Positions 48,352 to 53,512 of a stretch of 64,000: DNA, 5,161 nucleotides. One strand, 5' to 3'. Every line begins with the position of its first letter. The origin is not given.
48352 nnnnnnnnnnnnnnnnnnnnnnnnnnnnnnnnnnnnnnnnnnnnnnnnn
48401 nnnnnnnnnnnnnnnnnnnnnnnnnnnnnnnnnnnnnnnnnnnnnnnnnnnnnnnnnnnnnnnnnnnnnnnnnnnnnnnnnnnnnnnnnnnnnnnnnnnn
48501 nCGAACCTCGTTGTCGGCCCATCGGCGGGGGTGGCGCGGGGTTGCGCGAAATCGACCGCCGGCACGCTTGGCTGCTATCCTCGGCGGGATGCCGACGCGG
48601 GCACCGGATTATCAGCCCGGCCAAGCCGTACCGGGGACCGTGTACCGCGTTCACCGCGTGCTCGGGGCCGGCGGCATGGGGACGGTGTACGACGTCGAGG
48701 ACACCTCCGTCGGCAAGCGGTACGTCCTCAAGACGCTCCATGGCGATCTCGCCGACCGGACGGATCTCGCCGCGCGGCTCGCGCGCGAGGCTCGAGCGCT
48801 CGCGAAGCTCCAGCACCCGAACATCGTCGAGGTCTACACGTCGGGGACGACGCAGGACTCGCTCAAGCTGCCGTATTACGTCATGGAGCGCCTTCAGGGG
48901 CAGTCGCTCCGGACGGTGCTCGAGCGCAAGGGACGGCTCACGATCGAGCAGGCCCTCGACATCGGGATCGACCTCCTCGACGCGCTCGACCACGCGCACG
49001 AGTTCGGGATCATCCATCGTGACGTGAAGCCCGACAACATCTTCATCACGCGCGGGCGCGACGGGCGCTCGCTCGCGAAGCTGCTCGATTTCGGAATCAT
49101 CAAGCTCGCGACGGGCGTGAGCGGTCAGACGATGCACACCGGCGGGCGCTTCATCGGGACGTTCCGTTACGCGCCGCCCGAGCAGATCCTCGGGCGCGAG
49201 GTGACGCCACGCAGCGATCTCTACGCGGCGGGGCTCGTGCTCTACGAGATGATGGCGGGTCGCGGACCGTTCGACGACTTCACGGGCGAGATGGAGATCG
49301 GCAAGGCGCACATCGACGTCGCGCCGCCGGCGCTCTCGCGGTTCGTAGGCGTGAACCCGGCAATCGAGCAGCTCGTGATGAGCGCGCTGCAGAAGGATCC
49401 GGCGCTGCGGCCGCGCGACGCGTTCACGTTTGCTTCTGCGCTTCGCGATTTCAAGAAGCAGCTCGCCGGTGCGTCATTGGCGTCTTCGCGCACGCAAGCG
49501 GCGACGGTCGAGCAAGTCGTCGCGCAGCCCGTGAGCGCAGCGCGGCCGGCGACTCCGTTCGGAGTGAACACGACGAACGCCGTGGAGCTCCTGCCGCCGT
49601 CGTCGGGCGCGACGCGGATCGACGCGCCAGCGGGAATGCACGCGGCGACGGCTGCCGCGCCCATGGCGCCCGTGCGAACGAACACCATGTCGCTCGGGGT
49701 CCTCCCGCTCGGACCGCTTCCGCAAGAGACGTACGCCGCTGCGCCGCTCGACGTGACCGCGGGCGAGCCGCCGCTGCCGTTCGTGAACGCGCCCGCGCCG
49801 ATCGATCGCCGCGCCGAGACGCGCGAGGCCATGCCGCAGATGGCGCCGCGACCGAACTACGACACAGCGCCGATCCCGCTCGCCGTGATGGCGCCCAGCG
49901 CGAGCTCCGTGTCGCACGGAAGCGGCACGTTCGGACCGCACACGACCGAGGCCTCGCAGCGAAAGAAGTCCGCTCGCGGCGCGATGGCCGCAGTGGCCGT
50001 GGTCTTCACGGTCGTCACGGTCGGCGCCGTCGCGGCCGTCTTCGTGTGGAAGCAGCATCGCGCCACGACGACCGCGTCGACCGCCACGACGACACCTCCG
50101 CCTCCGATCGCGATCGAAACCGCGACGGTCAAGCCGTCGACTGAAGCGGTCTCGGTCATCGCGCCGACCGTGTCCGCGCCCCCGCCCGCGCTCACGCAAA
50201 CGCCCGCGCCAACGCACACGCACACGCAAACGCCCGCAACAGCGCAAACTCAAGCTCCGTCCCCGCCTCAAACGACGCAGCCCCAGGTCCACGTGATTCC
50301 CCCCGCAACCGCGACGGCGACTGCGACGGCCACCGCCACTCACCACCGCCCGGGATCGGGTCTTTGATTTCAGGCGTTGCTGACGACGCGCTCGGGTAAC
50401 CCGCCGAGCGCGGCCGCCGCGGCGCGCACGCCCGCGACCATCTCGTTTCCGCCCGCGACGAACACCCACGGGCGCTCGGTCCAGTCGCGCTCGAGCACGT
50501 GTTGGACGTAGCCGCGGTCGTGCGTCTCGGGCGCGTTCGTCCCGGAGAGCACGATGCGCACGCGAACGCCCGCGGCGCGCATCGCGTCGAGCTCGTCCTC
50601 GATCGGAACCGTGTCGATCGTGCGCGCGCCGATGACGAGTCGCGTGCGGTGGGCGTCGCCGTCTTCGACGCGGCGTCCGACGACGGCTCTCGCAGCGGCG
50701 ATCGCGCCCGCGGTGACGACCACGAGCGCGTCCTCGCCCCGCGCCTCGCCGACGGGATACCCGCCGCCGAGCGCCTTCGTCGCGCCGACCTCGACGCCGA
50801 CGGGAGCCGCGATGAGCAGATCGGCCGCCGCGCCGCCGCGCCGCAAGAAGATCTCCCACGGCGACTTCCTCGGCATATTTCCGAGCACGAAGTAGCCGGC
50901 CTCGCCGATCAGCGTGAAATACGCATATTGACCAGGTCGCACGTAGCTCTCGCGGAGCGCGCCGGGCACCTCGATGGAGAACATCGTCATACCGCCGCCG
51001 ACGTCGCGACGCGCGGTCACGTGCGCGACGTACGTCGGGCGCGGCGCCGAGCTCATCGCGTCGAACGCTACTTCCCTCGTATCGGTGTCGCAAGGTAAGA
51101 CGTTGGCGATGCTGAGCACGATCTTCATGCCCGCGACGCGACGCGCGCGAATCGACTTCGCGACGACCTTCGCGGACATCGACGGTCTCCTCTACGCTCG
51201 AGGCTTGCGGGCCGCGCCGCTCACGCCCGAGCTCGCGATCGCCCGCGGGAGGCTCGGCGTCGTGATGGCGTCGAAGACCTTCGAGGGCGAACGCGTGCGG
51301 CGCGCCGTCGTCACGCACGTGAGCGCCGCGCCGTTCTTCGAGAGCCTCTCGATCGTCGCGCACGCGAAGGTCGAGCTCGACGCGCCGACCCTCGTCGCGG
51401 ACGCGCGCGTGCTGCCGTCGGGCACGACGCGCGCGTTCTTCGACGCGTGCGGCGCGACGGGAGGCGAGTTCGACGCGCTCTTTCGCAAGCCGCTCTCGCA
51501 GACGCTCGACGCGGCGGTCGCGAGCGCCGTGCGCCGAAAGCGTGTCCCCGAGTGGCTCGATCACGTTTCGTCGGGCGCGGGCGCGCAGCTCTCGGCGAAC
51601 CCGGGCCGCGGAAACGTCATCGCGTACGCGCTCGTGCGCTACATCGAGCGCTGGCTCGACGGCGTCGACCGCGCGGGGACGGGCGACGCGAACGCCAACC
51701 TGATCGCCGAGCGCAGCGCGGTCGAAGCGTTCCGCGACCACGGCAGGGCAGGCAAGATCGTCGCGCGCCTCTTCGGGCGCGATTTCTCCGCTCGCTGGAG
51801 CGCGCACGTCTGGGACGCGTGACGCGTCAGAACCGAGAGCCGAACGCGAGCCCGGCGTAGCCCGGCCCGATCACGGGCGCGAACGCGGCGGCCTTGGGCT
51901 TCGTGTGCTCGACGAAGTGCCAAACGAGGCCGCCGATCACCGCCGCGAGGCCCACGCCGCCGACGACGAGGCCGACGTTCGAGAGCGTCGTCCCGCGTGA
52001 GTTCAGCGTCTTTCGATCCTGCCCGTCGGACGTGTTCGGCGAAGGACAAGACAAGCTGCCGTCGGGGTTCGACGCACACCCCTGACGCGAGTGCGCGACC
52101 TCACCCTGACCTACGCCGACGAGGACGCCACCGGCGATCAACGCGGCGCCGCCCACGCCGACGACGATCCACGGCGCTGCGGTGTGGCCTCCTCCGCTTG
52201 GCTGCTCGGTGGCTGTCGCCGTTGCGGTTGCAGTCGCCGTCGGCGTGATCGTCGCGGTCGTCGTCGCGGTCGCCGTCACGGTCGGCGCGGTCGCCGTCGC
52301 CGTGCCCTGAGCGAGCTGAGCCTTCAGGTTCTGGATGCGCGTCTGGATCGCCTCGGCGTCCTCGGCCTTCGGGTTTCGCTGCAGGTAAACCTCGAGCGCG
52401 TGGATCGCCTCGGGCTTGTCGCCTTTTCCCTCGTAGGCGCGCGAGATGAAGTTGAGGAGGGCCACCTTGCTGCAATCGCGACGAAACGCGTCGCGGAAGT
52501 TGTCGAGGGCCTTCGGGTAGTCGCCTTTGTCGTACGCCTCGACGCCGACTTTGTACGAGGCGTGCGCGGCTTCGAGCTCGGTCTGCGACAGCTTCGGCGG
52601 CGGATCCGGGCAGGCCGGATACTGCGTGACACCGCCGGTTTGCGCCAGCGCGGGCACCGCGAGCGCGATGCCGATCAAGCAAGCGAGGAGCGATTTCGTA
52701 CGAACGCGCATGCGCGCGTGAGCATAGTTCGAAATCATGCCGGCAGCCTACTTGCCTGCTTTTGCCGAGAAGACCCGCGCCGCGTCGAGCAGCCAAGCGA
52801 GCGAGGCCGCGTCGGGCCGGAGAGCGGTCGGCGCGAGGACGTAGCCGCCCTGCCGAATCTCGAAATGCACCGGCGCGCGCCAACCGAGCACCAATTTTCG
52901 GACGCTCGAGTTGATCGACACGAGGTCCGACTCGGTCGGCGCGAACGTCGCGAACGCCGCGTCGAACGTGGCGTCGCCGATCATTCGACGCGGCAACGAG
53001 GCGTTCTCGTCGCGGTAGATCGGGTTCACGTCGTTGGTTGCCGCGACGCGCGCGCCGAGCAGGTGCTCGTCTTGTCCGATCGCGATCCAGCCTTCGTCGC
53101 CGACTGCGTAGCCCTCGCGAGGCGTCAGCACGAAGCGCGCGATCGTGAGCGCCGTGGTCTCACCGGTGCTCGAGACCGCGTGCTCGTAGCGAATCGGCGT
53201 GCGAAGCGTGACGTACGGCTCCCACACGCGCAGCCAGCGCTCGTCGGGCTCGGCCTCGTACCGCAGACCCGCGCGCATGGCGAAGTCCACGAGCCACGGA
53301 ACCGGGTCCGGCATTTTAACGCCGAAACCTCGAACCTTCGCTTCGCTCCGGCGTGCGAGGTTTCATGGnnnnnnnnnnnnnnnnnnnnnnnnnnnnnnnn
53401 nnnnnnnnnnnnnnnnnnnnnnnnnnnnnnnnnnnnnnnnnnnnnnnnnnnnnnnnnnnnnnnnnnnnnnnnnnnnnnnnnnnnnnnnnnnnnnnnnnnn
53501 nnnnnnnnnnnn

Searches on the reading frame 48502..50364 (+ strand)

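Call 8: search_protein_families(library=pfam, proteins=[window:48502-50364:+], max_evalue=0.001)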
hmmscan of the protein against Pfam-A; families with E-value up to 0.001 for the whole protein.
window:48502-50364:+ (621 aa): 3 families
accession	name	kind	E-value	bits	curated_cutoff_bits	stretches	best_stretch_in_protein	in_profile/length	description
PF00069.31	Pkinase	-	4.8e-44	151.2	31.7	1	48-304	1-252/263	Protein kinase domain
PF07714.23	PK_Tyr_Ser-Thr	-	1.1e-26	94.2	23.1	1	50-305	3-250/258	Protein tyrosine and serine/threonine kinase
PF01636.29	APH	-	2e-10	41.3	23.2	1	56-167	7-109/239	Phosphotransferase enzyme family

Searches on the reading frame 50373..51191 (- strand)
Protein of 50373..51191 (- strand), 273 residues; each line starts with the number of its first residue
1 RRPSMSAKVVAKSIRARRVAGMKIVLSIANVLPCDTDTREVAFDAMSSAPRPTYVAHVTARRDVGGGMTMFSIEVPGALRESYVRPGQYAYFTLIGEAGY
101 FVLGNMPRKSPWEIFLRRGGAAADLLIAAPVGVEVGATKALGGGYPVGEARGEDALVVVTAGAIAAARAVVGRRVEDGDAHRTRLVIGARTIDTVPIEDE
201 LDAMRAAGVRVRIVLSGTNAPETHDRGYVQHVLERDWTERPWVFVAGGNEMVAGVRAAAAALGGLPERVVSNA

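Call 8: search_protein_families(library=pfam, proteins=[window:50373-51191:-], max_evalue=0.001)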
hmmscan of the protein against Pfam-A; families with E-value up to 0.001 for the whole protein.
window:50373-51191:- (273 aa): 1 family
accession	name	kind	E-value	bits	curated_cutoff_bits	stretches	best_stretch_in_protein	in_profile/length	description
PF00175.26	NAD_binding_1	-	0.00013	23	22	1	164-256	8-108/109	Oxidoreductase NAD-binding domain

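Call 28: search_protein_families(library=ncbifam, proteins=[window:50373-51191:-], max_evalue=0.01)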
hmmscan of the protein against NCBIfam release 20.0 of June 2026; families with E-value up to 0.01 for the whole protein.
window:50373-51191:- (273 aa): 5 families
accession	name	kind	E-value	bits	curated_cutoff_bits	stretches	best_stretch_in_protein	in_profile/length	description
NF006220.0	PRK08345.1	subfamily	2e-06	27.3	395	1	83-225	42-187/294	cytochrome-c3 hydrogenase subunit gamma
NF040830.1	sulfhyd_ShyC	equivalog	0.00011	21.5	600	1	81-205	35-161/288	NAD(P)-dependent hydrogenase/sulfhydrogenase 2 subunit gamma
NF040835.1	sulfhyd_HydG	equivalog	0.00012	21.4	650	1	69-232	35-204/292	NADPH-dependent hydrogenase/sulfhydrogenase 1 subunit gamma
NF004470.0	PRK05802.1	equivalog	0.00085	18.4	313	1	48-101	60-113/330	sulfide/dihydroorotate dehydrogenase-like FAD/NAD-binding protein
TIGR02911.1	sulfite_red_B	equivalog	0.0017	17.5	288.6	1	84-231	31-178/261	anaerobic sulfite reductase subunit AsrB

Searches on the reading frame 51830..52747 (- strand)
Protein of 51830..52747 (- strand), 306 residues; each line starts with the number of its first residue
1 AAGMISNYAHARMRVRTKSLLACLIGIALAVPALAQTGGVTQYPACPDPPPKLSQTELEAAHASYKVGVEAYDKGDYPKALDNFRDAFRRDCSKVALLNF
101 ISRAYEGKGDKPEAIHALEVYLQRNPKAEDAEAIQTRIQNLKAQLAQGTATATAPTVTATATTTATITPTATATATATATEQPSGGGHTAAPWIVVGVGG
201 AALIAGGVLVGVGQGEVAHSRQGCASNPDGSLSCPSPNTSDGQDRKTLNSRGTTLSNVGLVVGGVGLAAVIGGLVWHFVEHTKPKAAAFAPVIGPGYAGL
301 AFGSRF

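Call 8: search_protein_families(library=pfam, proteins=[window:51830-52747:-], max_evalue=0.001)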
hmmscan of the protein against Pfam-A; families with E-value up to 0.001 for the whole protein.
window:51830-52747:- (306 aa): 3 families
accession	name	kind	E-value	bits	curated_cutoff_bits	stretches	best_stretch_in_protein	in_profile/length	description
PF07719.23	TPR_2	-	9.6e-06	25.8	27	0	63-90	3-30/34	Tetratricopeptide repeat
PF13432.12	TPR_16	-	1.4e-05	25.8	32.7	1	69-128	5-64/65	Tetratricopeptide repeat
PF13371.12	TPR_9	-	0.00072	20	35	0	104-139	38-73/73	Tetratricopeptide repeat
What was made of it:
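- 51827..52738 (-): Co-directional downstream gene Y (303 aa; signal peptide, TPR, two C-terminal hydrophobic segments); context only. TPR_2 and TPR_16 hits (call 8).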

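Call 28: search_protein_families(library=ncbifam, proteins=[window:51830-52738:-], max_evalue=0.01)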
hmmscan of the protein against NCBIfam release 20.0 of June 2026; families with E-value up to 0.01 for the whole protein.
window:51830-52738:- (303 aa): 6 families
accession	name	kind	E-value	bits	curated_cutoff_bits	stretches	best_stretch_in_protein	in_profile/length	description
NF002725.1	PRK02603.1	equivalog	4.3e-05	23.6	143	1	56-137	33-117/173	photosystem I assembly protein Ycf3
TIGR03302.1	OM_YfiO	subfamily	0.00029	20.4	81.4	1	42-139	16-117/239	outer membrane protein assembly factor BamD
TIGR02917.1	PEP_TPR_lipo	equivalog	0.00035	18.6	312.2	1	58-133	703-777/899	XrtA/PEP-CTERM system TPR-repeat protein PrsT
NF047371.1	FlcA_CTERM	equivalog_domain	0.0057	15.2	300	1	58-125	122-188/646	periplasmic flagellar collar protein FlcA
TIGR02795.1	tol_pal_ybgF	equivalog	0.007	17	90.1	0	57-134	38-118/119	tol-pal system protein YbgF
NF052243.1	T4PFormProtSgmX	equivalog_domain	0.007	14.7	1800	1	51-182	192-328/1065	type IV pili formation protein SgmX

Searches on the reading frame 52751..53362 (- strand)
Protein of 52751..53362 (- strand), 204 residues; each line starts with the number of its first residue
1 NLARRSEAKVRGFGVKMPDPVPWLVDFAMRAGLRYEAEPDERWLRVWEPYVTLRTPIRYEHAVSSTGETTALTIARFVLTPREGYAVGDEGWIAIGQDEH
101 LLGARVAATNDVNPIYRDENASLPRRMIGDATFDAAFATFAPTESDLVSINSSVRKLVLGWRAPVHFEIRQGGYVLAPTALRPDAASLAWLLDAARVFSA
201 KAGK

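Call 8: search_protein_families(library=pfam, proteins=[window:52751-53362:-], max_evalue=0.001)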
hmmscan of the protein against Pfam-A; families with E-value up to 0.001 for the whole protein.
window:52751-53362:- (204 aa): 0 families

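Call 28: search_protein_families(library=ncbifam, proteins=[window:52751-53314:-], max_evalue=0.01)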
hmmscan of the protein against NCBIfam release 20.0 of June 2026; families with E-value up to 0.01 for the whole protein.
window:52751-53314:- (188 aa): 0 families

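Call 86: search_solved_structures(query=window:52751-53314:-, max_evalue=1)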
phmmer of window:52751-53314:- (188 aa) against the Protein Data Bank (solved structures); distinct sequences matched with E-value up to 1: 1.
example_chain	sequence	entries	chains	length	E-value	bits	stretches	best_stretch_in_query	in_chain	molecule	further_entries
7ytt_A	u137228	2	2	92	0.93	12.7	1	86-150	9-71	Protein G3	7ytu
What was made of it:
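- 52748..53314 (-): Co-directional downstream gene X (188 aa, no detectable family); context only. No Pfam, NCBIfam or PDB match (calls 8, 28, 86).
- X has no signal peptide and no detectable family (calls 8, 28, 86).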
